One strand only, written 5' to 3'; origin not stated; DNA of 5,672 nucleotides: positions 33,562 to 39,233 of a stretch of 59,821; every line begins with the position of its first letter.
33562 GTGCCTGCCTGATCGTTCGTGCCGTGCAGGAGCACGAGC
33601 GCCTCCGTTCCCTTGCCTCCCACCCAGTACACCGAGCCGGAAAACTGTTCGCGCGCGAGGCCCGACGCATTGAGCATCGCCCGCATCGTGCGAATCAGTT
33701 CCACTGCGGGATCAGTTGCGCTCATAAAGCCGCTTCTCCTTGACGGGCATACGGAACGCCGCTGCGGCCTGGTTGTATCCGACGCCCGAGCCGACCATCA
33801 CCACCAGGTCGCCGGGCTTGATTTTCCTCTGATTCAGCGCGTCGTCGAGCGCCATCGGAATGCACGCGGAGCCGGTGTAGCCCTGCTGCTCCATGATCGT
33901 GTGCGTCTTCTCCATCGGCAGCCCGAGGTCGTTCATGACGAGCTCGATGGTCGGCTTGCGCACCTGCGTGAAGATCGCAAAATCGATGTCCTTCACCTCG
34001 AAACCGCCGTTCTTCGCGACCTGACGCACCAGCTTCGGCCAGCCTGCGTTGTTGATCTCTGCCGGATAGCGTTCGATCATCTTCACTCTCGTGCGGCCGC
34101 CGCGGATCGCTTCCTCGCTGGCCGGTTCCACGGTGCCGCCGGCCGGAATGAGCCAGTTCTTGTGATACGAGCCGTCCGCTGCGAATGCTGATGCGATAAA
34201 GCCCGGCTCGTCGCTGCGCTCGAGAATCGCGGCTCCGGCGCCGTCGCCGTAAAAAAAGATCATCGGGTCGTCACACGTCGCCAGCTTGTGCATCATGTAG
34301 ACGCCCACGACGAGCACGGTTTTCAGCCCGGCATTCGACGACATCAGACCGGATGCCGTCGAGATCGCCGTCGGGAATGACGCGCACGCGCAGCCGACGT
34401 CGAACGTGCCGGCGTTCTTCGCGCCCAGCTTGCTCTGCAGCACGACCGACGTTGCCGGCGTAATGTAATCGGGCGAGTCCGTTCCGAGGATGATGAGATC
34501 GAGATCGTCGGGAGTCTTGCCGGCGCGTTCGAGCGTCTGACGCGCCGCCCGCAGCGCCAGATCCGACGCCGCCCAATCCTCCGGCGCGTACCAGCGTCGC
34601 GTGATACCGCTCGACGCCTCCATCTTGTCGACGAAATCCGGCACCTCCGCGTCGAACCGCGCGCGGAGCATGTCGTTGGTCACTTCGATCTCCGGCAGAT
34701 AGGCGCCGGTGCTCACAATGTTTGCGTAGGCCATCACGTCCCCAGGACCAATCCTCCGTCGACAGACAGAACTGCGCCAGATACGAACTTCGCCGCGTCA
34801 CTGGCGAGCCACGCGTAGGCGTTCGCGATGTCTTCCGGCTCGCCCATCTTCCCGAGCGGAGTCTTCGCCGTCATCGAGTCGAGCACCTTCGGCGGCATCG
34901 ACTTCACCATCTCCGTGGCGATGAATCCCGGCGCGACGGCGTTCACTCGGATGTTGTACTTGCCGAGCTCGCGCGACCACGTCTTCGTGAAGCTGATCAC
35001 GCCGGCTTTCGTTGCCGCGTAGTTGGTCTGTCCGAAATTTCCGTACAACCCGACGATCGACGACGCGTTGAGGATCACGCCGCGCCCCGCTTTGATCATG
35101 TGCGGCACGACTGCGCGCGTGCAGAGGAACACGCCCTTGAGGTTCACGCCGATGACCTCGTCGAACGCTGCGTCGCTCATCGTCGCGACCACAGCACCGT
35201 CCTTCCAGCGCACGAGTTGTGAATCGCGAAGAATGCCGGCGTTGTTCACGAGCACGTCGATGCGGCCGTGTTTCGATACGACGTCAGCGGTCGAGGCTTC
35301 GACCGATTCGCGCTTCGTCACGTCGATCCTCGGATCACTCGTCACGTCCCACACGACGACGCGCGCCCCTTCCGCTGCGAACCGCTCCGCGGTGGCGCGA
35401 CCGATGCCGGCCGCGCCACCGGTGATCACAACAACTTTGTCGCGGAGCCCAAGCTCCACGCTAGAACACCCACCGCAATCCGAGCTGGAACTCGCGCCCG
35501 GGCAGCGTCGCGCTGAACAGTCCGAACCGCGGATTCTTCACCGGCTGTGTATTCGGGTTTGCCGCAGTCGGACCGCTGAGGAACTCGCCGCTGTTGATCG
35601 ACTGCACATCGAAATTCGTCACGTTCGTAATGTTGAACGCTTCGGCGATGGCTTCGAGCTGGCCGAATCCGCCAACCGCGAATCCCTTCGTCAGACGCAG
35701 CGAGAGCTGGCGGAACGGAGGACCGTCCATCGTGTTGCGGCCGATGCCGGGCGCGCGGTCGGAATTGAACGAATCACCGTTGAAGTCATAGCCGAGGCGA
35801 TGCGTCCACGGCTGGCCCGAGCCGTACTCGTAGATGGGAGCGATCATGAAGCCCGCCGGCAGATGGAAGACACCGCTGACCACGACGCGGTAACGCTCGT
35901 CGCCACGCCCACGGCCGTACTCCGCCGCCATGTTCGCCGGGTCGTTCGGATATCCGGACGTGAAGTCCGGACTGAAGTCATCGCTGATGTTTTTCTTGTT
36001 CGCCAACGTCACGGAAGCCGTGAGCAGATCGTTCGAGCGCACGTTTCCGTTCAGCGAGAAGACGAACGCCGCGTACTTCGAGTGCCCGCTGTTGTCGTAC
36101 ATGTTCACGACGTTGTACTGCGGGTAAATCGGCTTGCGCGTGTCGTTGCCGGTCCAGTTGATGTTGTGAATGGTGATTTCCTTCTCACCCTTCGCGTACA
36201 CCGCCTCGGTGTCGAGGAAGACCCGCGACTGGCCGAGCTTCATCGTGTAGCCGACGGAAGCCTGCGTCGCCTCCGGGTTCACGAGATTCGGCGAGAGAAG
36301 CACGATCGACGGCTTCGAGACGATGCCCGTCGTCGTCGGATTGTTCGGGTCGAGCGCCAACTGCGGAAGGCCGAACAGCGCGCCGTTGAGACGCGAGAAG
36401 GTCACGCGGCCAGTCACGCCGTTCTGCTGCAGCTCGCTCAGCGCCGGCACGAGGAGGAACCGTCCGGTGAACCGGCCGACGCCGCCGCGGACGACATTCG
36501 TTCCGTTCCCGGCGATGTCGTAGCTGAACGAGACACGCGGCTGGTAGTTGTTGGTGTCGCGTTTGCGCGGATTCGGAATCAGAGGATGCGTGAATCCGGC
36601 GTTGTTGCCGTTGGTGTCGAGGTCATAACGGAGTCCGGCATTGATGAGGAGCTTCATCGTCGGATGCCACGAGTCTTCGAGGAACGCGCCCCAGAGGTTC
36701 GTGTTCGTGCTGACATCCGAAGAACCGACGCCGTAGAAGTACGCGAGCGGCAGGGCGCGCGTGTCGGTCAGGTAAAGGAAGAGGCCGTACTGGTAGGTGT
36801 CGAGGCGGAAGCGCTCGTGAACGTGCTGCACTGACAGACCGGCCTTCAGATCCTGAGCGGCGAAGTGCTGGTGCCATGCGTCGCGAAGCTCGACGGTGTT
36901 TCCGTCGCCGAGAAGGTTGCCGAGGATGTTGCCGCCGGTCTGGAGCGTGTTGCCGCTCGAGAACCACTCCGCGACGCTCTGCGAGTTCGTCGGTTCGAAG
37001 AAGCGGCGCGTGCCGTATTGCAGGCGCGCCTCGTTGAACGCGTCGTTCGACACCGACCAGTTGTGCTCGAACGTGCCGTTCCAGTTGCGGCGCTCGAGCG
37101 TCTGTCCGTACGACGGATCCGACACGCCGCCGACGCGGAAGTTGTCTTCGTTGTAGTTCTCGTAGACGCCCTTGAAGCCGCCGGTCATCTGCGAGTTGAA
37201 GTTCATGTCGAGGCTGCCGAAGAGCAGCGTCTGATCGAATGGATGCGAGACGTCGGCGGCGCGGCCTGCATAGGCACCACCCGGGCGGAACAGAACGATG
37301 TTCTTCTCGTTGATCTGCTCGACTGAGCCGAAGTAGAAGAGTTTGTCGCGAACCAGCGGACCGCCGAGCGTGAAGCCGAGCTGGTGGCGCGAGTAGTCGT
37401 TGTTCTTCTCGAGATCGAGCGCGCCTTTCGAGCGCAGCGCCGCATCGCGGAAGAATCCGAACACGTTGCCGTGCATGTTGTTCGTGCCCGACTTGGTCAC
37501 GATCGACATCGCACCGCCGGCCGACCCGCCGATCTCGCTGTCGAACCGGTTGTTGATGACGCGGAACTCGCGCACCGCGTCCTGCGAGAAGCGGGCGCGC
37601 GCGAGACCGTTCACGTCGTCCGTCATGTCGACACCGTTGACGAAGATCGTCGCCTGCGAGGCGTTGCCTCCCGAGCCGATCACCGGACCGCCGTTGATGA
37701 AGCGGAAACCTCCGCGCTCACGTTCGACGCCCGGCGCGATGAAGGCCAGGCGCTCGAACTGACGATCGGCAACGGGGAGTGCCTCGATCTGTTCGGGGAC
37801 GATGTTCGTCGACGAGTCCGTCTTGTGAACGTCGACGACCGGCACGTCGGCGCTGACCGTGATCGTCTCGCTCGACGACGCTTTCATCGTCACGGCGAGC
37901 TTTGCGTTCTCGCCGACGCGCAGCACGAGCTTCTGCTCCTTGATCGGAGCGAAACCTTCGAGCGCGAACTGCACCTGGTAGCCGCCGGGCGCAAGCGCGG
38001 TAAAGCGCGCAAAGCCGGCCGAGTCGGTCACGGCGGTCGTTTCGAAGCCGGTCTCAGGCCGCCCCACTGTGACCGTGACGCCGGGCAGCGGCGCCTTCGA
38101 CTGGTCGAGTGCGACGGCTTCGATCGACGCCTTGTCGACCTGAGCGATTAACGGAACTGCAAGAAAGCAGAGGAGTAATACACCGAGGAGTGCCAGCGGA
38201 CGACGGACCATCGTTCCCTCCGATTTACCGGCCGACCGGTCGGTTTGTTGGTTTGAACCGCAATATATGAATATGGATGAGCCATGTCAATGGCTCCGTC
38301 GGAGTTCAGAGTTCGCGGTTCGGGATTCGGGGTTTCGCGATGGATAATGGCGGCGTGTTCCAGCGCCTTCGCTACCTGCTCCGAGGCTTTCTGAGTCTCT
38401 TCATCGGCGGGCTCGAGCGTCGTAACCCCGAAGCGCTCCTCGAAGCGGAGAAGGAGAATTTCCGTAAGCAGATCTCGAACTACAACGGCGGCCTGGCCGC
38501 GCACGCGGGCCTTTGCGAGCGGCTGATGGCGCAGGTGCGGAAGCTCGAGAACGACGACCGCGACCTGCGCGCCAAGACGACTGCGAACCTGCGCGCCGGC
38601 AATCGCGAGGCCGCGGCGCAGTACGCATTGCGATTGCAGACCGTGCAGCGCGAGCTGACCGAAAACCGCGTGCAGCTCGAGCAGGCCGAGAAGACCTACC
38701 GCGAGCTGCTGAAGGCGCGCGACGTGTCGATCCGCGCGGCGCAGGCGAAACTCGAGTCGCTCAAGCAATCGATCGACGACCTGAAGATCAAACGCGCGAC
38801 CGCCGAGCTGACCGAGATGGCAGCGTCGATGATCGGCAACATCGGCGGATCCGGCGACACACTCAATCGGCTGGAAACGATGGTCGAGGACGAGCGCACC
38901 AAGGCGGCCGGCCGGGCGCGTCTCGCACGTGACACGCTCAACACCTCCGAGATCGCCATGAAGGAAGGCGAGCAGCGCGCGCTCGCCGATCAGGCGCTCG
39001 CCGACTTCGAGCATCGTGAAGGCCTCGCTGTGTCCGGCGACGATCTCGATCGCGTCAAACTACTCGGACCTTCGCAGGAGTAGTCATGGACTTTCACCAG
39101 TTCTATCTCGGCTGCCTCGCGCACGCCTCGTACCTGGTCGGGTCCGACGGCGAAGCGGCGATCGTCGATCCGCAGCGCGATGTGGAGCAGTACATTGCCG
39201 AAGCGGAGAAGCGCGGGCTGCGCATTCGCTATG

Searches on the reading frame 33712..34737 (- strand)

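Call 38: search_protein_families(library=pfam, proteins=[window:33712-34737:-], max_evalue=0.001)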
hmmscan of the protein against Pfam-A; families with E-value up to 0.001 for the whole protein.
window:33712-34737:- (341 aa): 2 families
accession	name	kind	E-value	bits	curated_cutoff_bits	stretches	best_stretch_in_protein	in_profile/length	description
PF08541.16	ACP_syn_III_C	-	1.2e-23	83.5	26.6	1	245-329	5-89/90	3-Oxoacyl-[acyl-carrier-protein (ACP)] synthase III C terminal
PF08545.16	ACP_syn_III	-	2.3e-15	56.7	24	1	112-189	1-80/80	3-Oxoacyl-[acyl-carrier-protein (ACP)] synthase III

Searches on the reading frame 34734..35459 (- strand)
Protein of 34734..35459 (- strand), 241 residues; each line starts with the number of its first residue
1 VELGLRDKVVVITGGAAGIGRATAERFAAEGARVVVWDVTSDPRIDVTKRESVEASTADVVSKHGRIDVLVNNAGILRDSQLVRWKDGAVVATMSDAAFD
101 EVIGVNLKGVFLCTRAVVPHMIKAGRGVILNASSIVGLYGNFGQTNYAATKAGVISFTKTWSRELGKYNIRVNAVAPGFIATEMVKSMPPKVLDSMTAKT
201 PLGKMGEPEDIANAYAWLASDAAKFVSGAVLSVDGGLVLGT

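Call 38: search_protein_families(library=pfam, proteins=[window:34734-35459:-], max_evalue=0.001)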
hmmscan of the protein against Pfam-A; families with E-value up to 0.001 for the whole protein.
window:34734-35459:- (241 aa): 5 families
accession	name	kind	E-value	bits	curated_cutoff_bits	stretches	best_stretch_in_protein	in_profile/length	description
PF13561.12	adh_short_C2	-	4e-61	207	27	1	15-237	1-235/236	Enoyl-(Acyl carrier protein) reductase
PF00106.31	adh_short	-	2.8e-53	180.7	26.6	1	8-189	1-191/195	short chain dehydrogenase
PF08659.16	KR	-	4e-12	46.8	22.6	1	44-163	59-165/180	KR domain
PF01370.27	Epimerase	-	0.00031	20.7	20.9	0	10-77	1-74/240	NAD dependent epimerase/dehydratase family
PF02826.25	2-Hacid_dh_C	-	0.00043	20.1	25.1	1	5-91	34-123/178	D-isomer specific 2-hydroxyacid dehydrogenase, NAD binding domain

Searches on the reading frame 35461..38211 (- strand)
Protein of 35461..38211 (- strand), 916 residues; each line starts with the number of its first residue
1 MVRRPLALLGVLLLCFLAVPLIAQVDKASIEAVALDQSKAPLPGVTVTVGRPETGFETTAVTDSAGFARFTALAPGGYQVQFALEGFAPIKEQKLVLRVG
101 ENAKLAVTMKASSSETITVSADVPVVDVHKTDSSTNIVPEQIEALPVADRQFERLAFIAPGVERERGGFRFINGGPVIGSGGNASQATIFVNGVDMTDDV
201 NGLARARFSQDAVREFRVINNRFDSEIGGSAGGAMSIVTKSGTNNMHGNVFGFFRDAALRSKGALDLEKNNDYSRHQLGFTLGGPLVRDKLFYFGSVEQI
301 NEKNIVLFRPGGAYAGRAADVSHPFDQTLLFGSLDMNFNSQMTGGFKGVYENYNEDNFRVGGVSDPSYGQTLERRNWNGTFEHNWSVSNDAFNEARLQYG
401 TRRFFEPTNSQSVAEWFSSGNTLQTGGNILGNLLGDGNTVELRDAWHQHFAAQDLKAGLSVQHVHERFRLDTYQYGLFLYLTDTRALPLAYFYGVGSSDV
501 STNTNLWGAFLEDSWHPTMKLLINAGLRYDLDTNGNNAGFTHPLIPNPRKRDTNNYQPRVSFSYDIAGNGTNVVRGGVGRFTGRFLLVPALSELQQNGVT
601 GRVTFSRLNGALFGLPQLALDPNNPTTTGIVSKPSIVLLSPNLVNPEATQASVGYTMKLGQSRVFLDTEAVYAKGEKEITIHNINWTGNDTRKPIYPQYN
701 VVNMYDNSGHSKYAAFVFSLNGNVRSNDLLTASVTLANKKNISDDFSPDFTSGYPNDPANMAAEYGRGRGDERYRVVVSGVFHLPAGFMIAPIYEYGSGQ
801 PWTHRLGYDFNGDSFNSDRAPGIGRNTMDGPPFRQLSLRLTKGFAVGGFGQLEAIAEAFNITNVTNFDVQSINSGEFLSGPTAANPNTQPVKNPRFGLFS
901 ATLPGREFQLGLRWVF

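Call 38: search_protein_families(library=pfam, proteins=[window:35461-38211:-], max_evalue=0.001)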
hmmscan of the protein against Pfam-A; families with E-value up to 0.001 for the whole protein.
window:35461-38211:- (916 aa): 7 families
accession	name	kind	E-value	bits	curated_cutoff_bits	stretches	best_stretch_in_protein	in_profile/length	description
PF25183.1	OMP_b-brl_4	-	3.7e-55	188.2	30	3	326-787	153-680/838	Outer membrane beta barrel domain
PF13620.12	CarboxypepD_reg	-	5.8e-15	55.8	32.3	1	33-110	5-82/82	Carboxypeptidase regulatory-like domain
PF00593.30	TonB_dep_Rec_b-barrel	-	1.4e-07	32.2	27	1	341-672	27-294/436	TonB dependent receptor-like, beta-barrel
PF17210.9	SdrD_B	-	7.1e-06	26.6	29.7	1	36-84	18-66/112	SdrD B-like domain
PF17802.7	SpaA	-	0.00016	22.2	23.1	1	33-109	6-87/91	Prealbumin-like fold domain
PF13715.12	CarbopepD_reg_2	-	0.00021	21.7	32.2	1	36-114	8-81/88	CarboxypepD_reg-like domain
PF24025.1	Ig_DR_A0283-like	-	0.00077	20.2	27.1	0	35-82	14-62/102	DR_A0283-like, Ig-like domain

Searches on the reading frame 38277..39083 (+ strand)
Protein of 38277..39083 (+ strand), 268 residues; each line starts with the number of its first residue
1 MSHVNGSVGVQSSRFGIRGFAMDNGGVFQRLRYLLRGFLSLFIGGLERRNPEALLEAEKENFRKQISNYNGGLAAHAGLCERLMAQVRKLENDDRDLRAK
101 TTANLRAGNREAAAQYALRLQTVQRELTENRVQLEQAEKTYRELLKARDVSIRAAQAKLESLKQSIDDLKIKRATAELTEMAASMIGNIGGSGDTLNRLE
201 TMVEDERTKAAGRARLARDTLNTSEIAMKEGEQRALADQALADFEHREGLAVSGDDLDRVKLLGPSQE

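Call 38: search_protein_families(library=pfam, proteins=[window:38277-39083:+], max_evalue=0.001)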
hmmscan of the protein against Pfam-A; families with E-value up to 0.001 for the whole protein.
window:38277-39083:+ (268 aa): 1 family
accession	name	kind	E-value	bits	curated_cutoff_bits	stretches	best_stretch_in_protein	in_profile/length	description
PF04012.17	PspA_IM30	-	2.5e-10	40.8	33.9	1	26-246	1-216/220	PspA/IM30 family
